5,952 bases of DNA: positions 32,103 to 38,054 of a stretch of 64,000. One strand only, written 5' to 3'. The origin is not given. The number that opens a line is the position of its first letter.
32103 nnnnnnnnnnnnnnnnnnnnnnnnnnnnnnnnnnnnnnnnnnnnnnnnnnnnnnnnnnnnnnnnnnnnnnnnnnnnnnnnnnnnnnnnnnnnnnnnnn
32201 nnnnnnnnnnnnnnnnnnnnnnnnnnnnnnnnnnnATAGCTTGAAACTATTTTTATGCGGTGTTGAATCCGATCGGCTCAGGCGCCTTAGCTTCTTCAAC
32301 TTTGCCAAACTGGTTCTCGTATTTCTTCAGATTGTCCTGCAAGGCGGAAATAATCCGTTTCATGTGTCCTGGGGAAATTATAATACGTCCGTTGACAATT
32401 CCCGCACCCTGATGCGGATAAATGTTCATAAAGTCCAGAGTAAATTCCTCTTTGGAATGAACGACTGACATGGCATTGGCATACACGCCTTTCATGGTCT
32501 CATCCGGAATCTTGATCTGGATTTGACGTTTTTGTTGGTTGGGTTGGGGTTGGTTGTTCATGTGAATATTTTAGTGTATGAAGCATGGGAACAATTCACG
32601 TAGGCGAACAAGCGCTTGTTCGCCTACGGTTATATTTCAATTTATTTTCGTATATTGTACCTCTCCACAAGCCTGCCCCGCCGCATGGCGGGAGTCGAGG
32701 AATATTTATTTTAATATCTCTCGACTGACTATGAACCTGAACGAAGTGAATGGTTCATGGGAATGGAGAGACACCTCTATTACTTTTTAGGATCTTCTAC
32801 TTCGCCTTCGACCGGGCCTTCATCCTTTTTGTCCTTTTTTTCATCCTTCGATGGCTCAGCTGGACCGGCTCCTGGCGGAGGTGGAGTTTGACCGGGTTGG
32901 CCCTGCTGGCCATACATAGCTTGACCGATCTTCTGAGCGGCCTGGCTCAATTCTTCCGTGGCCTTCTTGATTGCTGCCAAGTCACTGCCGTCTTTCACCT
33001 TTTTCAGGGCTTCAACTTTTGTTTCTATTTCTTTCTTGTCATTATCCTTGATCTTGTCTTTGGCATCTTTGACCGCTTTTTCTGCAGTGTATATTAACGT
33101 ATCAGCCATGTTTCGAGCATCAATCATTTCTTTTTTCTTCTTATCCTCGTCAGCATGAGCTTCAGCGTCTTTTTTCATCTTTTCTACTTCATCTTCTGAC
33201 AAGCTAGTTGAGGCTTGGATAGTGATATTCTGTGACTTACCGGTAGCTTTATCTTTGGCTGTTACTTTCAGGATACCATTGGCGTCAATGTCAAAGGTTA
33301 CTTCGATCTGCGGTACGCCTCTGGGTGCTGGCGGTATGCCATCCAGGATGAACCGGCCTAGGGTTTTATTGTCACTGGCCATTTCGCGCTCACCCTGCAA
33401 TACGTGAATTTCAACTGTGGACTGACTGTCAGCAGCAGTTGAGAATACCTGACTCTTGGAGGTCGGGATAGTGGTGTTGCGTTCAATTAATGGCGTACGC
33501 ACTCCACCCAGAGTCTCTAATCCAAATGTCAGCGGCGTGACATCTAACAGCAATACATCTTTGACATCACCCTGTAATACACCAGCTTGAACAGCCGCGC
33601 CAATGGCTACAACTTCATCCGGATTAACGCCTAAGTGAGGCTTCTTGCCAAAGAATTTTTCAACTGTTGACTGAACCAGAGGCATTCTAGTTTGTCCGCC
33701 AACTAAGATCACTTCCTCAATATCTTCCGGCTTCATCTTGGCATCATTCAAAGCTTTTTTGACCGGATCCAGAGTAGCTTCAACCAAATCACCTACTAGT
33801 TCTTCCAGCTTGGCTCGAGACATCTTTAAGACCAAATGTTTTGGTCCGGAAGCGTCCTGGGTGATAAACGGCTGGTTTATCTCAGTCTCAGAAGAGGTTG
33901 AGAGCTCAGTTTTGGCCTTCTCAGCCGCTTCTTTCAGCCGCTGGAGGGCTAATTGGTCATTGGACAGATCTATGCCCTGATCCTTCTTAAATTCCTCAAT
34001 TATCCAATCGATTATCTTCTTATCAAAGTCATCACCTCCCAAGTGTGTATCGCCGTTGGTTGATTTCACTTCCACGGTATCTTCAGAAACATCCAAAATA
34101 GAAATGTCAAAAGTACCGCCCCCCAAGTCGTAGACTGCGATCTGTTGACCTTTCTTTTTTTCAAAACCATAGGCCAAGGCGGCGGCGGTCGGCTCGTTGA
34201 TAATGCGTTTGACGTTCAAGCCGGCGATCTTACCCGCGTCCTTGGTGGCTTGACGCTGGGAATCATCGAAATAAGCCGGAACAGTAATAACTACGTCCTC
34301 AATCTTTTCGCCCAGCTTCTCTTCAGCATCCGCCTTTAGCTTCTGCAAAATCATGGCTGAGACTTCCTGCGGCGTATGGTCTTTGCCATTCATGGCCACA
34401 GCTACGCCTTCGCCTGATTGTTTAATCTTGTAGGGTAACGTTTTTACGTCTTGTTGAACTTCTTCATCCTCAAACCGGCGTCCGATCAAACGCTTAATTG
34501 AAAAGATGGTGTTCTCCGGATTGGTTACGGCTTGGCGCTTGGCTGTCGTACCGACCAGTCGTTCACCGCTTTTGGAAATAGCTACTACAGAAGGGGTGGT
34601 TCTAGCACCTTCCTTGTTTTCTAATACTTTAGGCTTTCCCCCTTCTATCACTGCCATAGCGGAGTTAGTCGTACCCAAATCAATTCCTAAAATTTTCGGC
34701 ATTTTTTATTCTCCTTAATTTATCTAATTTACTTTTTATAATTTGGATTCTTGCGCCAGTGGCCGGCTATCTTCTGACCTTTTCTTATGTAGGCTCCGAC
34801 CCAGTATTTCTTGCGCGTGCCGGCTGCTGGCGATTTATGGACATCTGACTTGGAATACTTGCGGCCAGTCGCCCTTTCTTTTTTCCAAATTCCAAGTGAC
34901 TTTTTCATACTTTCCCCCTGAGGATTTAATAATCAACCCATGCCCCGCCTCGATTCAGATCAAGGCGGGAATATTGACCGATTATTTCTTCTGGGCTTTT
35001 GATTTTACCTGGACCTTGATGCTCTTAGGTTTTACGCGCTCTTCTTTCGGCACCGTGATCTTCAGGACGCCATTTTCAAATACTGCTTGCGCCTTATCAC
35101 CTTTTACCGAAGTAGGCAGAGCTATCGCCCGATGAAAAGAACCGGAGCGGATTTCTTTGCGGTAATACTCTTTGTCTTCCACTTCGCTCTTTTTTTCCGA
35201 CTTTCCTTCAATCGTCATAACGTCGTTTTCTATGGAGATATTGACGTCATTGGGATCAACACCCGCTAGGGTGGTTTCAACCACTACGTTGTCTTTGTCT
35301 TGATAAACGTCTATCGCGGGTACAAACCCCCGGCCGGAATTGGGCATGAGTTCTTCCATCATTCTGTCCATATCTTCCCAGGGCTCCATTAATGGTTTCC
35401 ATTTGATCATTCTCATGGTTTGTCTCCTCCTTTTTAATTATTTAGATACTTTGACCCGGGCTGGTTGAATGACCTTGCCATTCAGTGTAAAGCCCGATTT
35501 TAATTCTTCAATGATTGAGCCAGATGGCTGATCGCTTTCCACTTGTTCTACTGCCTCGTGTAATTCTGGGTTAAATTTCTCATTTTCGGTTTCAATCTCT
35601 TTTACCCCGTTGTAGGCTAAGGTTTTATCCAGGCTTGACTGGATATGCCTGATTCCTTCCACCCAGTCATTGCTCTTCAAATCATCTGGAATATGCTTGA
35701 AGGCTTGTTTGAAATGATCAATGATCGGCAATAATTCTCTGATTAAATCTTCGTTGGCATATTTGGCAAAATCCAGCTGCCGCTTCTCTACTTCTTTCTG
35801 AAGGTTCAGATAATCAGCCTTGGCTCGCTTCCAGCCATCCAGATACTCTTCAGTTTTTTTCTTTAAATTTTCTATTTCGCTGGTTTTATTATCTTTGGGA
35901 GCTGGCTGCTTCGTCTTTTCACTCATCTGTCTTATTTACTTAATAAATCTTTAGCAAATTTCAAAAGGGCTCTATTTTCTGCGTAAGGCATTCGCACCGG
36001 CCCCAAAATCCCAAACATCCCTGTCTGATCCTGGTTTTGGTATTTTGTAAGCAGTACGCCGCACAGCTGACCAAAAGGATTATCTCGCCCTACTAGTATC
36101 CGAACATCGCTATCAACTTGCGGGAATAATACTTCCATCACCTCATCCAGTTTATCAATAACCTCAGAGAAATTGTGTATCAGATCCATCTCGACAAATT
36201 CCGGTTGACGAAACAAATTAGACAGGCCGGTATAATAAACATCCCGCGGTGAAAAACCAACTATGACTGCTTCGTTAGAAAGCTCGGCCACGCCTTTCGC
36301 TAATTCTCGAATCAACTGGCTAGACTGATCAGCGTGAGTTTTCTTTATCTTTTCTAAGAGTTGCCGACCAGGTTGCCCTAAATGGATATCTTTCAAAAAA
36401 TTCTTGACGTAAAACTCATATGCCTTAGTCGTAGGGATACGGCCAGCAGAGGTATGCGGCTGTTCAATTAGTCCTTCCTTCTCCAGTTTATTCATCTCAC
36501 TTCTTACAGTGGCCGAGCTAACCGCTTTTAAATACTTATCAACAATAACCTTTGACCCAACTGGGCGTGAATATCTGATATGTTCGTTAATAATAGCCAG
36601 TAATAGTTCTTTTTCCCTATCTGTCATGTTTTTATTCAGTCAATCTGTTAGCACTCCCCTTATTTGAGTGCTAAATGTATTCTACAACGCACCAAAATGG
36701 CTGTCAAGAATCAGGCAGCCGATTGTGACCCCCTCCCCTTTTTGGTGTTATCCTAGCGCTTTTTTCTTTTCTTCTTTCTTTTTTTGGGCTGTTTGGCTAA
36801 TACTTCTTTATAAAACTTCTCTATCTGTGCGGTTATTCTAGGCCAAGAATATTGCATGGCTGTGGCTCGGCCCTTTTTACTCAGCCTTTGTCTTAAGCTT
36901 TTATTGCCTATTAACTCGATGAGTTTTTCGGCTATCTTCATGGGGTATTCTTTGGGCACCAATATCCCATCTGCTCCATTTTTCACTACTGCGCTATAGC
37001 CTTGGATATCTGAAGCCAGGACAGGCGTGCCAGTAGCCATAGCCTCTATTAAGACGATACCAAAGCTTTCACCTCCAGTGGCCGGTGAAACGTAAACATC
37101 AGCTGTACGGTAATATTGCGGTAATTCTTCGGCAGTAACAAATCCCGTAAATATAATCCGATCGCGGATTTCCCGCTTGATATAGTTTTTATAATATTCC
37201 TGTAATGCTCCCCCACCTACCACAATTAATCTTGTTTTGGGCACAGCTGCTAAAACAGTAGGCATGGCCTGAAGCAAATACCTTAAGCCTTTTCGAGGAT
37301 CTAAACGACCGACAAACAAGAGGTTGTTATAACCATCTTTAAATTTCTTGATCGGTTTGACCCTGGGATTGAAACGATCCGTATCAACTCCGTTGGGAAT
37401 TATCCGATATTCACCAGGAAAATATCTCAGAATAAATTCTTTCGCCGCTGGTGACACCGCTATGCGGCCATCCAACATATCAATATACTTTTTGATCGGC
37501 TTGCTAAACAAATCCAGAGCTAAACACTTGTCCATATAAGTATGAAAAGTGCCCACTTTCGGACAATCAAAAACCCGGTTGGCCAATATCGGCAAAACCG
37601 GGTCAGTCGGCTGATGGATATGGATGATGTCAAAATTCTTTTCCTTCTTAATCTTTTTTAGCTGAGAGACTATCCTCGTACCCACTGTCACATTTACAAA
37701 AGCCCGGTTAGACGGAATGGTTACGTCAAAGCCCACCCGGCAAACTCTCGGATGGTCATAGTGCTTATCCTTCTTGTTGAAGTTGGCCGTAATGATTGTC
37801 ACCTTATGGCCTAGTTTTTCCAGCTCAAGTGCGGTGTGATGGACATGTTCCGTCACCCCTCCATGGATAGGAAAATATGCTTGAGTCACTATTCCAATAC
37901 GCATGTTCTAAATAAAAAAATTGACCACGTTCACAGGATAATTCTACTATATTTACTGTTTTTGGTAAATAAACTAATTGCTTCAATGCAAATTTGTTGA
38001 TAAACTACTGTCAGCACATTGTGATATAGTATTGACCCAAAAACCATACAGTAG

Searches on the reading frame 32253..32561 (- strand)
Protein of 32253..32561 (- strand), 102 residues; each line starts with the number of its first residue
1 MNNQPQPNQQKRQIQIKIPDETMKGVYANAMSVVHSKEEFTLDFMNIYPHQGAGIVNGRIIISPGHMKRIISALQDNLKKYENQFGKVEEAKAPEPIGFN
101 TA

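Call 39: search_protein_families(library=pfam, proteins=[window:32253-32561:-], max_evalue=0.001)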
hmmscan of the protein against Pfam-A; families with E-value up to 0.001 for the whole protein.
window:32253-32561:- (102 aa): 1 family
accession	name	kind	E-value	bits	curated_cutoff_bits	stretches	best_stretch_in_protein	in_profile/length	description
PF11950.13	DUF3467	-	2.9e-23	82.2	25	1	1-89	1-91/92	Protein of unknown function (DUF3467)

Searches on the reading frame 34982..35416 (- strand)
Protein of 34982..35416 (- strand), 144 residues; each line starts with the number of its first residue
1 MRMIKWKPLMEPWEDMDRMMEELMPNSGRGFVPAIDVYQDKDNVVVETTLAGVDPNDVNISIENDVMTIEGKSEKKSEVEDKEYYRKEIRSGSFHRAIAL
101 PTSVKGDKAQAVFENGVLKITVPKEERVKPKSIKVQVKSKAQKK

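Call 39: search_protein_families(library=pfam, proteins=[window:34982-35416:-], max_evalue=0.001)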
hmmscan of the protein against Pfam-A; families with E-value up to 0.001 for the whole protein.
window:34982-35416:- (144 aa): 2 families
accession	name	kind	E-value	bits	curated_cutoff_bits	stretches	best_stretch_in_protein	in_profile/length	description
PF00011.27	HSP20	-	5.7e-22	78.2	20.8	1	37-137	2-101/102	Hsp20/alpha crystallin family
PF17886.7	ArsA_HSP20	-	2e-09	37.3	22.5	1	42-121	2-62/63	HSP20-like domain found in ArsA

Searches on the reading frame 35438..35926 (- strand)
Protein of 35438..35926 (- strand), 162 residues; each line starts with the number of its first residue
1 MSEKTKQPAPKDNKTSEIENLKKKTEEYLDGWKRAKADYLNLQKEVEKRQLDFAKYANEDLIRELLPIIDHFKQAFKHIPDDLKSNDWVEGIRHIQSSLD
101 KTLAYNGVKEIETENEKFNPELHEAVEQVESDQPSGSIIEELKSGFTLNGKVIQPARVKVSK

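Call 39: search_protein_families(library=pfam, proteins=[window:35438-35926:-], max_evalue=0.001)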
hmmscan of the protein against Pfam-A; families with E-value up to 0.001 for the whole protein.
window:35438-35926:- (162 aa): 1 family
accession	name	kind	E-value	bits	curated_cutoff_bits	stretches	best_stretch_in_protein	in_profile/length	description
PF01025.24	GrpE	-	1e-44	152.6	25.8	1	4-162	6-165/165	GrpE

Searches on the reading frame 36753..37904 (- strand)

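Call 69: search_protein_families(library=pfam, proteins=[window:36753-37904:-], max_evalue=0.00001)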
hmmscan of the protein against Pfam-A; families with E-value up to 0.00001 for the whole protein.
window:36753-37904:- (383 aa): 7 families
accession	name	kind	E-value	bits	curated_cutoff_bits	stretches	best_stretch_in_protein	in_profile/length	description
PF00534.26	Glycos_transf_1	-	1.3e-43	149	26.4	1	184-347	7-171/172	Glycosyl transferases group 1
PF13692.12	Glyco_trans_1_4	-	4.2e-38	131.2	27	1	194-333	3-141/142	Glycosyl transferases group 1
PF13439.12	Glyco_transf_4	-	1.6e-26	93.7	28.5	1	15-177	2-170/170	Glycosyltransferase Family 4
PF13579.12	Glyco_trans_4_4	-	6.1e-10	40.1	29.7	1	15-172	1-158/158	Glycosyl transferase 4-like domain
PF20706.3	GT4-conflict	-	1.1e-07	31.7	26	1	180-307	189-320/385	Family 4 Glycosyltransferase in conflict systems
PF13524.12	Glyco_trans_1_2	-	2.3e-07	31.3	25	1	219-361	10-142/144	Glycosyl transferase-like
PF13477.12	Glyco_trans_4_2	-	3.2e-06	27.8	23.4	1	20-110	12-96/139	Glycosyl transferase 4-like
